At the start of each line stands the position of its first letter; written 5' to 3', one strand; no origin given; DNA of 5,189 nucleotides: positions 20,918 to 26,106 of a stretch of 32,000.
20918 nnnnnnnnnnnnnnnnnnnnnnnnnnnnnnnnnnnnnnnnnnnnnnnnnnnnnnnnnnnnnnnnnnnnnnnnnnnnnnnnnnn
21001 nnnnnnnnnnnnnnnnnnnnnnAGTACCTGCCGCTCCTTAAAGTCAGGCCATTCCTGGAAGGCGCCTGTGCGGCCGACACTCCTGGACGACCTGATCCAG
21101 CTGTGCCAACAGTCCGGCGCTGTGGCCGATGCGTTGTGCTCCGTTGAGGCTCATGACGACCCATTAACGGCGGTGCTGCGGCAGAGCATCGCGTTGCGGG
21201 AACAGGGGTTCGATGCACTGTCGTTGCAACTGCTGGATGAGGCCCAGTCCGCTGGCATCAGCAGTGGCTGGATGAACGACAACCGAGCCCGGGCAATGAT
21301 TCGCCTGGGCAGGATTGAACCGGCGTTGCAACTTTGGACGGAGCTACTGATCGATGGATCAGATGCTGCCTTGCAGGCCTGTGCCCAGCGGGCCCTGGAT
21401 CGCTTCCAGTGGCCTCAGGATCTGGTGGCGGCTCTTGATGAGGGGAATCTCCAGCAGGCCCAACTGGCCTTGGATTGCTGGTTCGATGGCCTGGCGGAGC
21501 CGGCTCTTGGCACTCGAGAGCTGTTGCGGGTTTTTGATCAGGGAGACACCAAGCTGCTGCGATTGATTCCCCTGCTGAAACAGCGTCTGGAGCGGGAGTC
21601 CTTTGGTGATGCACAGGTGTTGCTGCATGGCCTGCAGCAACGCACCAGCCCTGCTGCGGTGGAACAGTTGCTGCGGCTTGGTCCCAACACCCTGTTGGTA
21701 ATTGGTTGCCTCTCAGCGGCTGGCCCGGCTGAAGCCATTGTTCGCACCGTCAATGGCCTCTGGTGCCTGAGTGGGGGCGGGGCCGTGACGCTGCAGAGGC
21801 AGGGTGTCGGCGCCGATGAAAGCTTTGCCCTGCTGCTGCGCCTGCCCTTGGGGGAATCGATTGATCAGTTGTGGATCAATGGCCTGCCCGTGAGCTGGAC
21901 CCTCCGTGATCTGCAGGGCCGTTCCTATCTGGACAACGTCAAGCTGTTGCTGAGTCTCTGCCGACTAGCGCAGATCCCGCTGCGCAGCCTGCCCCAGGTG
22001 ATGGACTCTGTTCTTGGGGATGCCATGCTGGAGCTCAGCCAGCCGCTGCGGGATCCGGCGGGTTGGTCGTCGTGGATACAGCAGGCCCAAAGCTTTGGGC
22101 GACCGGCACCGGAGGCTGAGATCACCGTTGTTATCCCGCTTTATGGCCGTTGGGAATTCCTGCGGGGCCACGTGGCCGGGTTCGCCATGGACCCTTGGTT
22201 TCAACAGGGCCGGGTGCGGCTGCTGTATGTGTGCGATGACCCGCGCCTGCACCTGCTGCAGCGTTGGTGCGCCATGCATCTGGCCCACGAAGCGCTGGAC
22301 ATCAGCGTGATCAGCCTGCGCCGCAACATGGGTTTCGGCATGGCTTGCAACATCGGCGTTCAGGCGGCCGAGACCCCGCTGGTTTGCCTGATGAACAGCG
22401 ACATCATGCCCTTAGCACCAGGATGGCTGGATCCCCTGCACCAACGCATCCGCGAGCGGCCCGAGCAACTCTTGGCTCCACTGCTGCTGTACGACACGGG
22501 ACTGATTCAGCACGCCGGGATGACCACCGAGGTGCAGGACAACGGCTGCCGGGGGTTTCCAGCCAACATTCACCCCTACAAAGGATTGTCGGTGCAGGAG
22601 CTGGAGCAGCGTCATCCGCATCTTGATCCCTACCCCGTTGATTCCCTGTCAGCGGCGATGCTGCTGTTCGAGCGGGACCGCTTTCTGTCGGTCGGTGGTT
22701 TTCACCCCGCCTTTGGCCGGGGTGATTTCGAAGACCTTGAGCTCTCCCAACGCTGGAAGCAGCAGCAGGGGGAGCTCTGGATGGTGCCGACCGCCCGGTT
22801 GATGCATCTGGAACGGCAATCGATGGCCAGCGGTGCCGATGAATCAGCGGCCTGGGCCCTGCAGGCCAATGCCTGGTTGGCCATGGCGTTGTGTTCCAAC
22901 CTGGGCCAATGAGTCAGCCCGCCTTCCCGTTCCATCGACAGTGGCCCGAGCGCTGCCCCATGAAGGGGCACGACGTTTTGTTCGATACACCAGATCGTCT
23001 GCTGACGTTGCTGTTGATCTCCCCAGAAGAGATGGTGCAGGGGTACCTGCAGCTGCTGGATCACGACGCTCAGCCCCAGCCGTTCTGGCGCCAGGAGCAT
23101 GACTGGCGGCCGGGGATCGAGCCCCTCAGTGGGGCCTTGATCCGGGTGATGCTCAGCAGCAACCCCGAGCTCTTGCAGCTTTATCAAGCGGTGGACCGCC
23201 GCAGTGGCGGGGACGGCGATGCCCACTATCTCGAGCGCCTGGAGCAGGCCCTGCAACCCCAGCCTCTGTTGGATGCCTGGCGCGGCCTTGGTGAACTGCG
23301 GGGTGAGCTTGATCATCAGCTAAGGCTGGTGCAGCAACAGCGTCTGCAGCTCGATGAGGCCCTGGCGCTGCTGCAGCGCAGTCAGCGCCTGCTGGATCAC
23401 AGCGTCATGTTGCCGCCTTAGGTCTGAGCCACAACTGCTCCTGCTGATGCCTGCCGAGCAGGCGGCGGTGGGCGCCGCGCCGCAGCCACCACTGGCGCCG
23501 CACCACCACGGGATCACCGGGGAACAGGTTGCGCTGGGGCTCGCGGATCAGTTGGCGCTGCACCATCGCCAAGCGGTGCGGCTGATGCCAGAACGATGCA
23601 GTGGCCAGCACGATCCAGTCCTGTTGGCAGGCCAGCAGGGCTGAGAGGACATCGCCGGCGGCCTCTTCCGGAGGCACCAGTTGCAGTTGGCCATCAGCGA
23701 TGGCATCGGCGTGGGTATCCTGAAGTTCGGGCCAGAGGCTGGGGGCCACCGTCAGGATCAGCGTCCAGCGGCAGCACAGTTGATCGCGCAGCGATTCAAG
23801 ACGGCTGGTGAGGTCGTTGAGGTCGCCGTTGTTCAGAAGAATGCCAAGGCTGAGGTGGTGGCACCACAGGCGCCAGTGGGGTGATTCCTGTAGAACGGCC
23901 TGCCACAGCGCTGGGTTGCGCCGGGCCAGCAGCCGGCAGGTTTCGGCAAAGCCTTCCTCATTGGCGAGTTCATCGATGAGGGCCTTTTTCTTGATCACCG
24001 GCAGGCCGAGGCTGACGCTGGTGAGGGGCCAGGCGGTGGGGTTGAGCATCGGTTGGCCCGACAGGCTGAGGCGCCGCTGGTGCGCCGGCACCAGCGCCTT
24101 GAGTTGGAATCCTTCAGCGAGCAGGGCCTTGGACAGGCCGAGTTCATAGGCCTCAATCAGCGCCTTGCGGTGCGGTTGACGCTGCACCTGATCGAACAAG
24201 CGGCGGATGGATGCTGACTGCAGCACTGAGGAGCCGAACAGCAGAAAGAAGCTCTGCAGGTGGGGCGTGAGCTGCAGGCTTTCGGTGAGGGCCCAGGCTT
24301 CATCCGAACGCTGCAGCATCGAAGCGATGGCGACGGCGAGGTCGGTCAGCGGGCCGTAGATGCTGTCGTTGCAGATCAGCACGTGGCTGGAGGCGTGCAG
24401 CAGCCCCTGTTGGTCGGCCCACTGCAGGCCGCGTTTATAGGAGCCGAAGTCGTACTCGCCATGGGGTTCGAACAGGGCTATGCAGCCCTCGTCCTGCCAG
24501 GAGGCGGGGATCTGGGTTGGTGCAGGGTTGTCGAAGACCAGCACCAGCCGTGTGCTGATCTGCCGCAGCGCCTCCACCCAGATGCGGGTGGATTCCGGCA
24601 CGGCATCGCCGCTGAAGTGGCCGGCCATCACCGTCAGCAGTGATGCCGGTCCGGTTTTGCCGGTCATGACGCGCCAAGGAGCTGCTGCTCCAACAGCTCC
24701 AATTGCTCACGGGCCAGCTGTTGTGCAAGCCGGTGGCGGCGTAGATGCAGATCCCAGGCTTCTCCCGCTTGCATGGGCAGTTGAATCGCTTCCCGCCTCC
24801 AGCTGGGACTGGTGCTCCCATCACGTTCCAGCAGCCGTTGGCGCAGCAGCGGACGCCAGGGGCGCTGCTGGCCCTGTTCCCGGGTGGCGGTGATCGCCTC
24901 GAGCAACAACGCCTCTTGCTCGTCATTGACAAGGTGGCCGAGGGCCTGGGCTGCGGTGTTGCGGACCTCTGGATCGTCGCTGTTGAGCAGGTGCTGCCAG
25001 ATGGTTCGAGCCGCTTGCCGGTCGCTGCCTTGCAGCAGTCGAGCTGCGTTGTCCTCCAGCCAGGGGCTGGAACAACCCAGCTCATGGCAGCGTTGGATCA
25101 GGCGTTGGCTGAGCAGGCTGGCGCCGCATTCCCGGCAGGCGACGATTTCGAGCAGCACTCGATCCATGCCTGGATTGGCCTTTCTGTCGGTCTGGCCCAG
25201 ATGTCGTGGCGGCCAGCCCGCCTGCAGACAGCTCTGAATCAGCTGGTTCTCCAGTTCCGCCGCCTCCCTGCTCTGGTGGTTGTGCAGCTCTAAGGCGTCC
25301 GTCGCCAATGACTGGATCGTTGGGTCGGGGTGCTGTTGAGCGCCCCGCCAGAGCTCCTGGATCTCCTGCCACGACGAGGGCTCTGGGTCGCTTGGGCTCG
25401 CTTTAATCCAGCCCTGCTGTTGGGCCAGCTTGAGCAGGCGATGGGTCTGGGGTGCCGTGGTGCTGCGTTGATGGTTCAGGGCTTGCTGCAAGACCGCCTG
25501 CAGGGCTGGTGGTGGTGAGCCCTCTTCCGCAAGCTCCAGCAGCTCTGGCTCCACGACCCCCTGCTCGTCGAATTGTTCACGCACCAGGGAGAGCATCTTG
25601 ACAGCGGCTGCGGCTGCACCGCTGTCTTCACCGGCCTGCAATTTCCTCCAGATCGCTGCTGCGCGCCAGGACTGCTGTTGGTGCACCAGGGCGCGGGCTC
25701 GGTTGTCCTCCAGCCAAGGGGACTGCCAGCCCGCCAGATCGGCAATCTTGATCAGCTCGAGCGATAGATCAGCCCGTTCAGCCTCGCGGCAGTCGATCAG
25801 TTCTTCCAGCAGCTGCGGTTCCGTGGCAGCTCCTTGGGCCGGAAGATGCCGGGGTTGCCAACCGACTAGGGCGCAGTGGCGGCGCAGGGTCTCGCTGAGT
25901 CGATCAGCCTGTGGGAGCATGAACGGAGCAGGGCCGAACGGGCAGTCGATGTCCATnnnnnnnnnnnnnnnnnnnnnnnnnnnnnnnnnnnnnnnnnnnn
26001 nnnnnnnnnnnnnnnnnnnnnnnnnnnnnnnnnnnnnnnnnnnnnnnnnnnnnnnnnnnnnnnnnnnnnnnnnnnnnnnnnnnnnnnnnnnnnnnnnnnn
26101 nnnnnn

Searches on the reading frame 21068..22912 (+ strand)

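Call 48: search_protein_families(library=ncbifam, proteins=[window:21068-22912:+], max_evalue=0.001)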
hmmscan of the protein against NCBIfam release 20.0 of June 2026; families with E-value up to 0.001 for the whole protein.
window:21068-22912:+ (614 aa): 2 families
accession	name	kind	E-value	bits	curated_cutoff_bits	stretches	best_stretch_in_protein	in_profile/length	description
TIGR03965.1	mycofact_glyco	equivalog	1e-12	47.7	280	1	348-463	71-181/467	mycofactocin biosynthesis glycosyltransferase MftF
NF041875.1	EPS_EpsD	equivalog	5.3e-07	29.3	370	1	534-586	162-213/325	exopolysaccharide biosynthesis glycosyltransferase EpsD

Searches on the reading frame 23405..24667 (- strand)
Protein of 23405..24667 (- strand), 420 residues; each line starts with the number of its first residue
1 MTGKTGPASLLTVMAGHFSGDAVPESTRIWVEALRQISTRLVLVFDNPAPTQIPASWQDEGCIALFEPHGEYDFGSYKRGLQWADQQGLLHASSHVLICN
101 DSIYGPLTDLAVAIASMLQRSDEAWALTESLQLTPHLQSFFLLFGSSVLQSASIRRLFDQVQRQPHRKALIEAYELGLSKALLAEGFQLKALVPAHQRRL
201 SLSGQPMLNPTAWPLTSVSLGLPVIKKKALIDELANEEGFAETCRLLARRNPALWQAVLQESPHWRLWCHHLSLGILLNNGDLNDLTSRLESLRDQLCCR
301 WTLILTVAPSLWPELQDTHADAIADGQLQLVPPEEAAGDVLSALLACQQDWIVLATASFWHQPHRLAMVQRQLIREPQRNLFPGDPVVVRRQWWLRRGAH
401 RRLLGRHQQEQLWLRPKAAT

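Call 76: search_protein_families(library=pfam, proteins=[window:23405-24667:-], max_evalue=0.00001)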
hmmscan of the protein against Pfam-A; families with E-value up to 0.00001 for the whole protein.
window:23405-24667:- (420 aa): 1 family
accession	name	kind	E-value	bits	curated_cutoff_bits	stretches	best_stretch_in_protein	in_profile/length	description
PF05045.17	RgpF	-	1.7e-12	47.2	25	1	72-235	32-202/503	Rhamnan synthesis protein F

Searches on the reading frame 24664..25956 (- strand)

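Call 76: search_protein_families(library=pfam, proteins=[window:24664-25956:-], max_evalue=0.00001)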
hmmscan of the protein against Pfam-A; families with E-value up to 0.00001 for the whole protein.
window:24664-25956:- (430 aa): 1 family
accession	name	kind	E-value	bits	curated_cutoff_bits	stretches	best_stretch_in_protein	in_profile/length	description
PF13646.12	HEAT_2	-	4.4e-07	30.5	27.7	1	292-357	10-73/88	HEAT repeats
